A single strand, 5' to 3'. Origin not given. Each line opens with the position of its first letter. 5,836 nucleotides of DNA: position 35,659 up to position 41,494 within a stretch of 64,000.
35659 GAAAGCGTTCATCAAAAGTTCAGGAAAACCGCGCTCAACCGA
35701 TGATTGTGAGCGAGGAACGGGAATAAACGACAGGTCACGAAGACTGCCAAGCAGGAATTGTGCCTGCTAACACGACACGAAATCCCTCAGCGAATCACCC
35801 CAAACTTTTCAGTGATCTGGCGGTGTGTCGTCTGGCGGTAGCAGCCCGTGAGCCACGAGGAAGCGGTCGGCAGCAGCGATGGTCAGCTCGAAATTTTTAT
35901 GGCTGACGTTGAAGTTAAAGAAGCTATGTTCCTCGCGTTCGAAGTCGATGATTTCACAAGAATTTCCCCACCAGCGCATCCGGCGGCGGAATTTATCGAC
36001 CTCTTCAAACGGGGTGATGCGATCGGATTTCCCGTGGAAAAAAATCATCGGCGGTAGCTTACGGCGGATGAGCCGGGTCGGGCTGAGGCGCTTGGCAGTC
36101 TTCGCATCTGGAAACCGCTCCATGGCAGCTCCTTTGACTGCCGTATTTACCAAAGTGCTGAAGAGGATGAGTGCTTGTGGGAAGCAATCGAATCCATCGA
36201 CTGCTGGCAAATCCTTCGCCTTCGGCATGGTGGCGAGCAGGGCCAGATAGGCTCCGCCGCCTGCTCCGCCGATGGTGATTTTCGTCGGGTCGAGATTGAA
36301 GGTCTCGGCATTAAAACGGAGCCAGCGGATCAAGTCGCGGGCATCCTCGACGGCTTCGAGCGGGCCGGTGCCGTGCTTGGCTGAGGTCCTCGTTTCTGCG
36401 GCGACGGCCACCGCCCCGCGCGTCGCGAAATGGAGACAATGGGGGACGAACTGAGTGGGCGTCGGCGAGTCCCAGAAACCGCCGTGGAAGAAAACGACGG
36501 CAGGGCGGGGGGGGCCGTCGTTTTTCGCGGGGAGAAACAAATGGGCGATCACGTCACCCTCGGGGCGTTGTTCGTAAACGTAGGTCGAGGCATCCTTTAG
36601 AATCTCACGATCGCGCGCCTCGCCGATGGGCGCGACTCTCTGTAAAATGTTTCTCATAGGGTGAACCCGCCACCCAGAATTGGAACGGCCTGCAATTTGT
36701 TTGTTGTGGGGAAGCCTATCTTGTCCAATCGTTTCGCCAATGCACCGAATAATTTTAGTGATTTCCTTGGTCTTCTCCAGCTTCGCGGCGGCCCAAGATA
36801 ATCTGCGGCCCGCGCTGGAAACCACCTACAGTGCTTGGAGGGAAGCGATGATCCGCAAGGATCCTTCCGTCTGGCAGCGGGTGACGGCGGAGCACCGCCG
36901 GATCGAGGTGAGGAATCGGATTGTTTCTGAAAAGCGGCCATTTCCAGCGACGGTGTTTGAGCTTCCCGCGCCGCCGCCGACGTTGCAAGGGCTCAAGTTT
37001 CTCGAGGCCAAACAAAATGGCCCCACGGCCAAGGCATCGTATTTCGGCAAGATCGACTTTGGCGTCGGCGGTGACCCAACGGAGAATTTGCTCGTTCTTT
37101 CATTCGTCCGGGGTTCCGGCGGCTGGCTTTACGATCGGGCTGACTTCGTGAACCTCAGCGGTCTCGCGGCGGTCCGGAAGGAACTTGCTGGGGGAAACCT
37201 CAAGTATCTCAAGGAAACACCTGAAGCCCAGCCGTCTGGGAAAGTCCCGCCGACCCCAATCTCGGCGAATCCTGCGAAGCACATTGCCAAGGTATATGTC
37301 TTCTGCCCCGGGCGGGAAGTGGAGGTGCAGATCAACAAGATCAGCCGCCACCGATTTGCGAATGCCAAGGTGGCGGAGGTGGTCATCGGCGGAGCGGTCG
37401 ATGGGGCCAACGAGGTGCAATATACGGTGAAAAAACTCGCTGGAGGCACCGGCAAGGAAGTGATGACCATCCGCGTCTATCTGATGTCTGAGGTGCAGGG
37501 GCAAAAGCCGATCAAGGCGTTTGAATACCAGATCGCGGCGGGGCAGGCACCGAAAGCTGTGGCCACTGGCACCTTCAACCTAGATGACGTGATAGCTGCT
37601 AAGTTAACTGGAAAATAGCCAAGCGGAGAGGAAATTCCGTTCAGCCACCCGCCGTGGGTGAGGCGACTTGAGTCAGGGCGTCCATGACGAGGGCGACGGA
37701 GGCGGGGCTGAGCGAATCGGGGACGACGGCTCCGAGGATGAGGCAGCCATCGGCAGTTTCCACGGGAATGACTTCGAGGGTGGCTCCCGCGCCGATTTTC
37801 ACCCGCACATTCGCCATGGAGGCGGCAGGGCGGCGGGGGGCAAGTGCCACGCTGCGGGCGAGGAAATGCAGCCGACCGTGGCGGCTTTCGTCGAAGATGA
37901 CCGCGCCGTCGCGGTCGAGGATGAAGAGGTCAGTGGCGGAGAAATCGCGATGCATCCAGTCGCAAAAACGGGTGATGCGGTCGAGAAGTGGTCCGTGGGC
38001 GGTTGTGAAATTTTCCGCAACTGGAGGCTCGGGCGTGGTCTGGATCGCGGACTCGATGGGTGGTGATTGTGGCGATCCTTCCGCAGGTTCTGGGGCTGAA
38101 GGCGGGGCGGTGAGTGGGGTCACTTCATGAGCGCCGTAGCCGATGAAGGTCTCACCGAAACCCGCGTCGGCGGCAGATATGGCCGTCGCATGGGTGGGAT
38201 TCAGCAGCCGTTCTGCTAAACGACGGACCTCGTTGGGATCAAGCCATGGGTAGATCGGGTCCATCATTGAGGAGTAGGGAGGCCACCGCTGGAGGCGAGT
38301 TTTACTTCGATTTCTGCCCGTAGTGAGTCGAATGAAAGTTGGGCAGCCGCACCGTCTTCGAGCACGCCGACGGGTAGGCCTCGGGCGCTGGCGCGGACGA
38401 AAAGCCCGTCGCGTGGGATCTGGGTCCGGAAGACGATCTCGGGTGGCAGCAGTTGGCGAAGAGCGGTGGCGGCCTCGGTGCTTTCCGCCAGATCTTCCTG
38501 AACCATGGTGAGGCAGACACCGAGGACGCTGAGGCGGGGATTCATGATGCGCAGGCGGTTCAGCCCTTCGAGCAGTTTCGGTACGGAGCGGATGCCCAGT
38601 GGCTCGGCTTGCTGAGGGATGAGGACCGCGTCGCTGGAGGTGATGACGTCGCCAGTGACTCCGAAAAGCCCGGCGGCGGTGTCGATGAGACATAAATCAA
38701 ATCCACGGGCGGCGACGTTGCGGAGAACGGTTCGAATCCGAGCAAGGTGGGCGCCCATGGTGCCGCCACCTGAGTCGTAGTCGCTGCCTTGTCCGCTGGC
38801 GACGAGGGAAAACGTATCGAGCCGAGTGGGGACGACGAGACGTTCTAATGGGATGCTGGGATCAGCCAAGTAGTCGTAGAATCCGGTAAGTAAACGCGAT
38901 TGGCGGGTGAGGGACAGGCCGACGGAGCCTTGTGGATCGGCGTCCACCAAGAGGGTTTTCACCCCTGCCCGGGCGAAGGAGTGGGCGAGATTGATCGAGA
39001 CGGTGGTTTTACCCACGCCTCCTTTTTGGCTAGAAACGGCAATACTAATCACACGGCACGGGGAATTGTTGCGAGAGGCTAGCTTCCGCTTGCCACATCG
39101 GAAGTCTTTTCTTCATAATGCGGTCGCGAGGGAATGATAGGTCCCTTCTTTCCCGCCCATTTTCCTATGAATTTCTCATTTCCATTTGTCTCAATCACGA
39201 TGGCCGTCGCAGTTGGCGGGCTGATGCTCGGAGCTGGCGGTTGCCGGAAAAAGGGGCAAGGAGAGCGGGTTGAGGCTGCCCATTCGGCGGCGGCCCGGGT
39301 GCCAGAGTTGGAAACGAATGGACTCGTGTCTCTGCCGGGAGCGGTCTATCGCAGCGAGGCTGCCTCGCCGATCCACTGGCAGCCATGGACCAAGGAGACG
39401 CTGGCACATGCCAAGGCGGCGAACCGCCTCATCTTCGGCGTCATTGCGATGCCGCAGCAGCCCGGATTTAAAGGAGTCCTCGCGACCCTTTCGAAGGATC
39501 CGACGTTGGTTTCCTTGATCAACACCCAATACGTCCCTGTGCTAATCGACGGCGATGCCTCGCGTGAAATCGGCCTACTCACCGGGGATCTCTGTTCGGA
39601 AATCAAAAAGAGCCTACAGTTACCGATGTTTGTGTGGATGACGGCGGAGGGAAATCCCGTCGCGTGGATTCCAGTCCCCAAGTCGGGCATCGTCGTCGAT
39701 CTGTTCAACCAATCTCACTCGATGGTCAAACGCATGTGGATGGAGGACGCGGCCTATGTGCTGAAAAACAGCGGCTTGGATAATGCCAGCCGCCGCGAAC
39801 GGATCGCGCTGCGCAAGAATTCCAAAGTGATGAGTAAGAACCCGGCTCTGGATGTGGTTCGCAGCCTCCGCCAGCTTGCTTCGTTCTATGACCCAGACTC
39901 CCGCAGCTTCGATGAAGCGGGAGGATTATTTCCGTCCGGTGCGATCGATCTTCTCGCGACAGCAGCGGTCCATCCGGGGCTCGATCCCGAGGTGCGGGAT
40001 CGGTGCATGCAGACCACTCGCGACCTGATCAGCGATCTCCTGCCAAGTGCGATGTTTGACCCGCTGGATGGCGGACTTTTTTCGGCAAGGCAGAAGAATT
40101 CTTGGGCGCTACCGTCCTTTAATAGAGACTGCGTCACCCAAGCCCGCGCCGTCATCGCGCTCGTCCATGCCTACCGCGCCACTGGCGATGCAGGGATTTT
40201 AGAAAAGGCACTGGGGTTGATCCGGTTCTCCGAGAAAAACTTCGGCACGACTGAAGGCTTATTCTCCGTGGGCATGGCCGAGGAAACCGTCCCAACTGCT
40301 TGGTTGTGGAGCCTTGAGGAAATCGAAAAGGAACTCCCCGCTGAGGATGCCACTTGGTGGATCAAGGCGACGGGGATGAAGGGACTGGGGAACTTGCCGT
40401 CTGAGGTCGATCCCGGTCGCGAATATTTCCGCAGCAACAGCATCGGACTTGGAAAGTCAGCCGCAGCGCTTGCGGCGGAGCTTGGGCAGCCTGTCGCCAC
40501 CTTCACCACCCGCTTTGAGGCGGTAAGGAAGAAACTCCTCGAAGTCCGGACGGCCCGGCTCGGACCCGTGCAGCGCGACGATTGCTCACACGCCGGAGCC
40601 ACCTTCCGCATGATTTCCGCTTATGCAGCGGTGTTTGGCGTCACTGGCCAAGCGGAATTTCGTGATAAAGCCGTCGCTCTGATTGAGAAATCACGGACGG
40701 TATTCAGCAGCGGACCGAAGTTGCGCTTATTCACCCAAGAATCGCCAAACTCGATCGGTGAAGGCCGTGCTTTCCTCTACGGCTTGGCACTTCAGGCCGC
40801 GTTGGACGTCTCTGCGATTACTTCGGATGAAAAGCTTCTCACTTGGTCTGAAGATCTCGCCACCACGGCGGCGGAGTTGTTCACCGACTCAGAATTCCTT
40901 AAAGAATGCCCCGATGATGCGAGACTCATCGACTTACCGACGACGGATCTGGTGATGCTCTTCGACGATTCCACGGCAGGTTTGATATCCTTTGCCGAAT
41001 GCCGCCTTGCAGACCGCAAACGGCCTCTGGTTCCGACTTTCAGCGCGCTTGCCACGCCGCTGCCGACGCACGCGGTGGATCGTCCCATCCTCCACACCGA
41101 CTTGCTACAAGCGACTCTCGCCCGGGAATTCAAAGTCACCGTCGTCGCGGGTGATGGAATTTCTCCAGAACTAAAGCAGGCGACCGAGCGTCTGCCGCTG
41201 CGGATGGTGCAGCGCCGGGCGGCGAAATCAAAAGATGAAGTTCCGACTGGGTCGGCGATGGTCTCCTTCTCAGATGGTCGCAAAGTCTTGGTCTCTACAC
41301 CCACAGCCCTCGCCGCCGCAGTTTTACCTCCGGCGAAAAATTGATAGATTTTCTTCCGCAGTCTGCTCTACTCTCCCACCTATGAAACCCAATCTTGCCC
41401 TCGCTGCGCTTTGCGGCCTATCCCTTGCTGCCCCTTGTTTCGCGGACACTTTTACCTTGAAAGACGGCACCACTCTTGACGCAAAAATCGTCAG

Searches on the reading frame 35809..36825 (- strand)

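Call 8: search_protein_families(library=pfam, proteins=[window:35809-36825:-], max_evalue=0.01)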
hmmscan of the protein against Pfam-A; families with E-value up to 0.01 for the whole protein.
window:35809-36825:- (338 aa): 5 families
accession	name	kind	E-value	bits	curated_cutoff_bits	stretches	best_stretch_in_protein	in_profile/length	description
PF20434.5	BD-FAE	-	1.6e-19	70.7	26.8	2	96-203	3-111/215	BD-FAE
PF07859.19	Abhydrolase_3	-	1.8e-11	44.7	25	1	110-235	1-120/210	alpha/beta hydrolase fold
PF00326.27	Peptidase_S9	-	3.4e-07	30.4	22.6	1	134-308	11-195/213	Prolyl oligopeptidase family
PF00135.34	COesterase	-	0.0013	18.2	27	1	160-205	162-208/515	Carboxylesterase family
PF01738.24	DLH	-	0.0063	16.6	21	0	252-306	138-192/217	Dienelactone hydrolase family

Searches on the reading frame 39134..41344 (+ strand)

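Call 7: search_protein_families(library=pfam, proteins=[window:39134-41344:+], max_evalue=0.01)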
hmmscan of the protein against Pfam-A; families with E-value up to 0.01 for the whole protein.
window:39134-41344:+ (736 aa): 1 family
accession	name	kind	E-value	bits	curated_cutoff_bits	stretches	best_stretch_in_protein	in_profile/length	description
PF03190.21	Thioredox_DsbH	-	5.4e-11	43.2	27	1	72-212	12-154/163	Protein of unknown function, DUF255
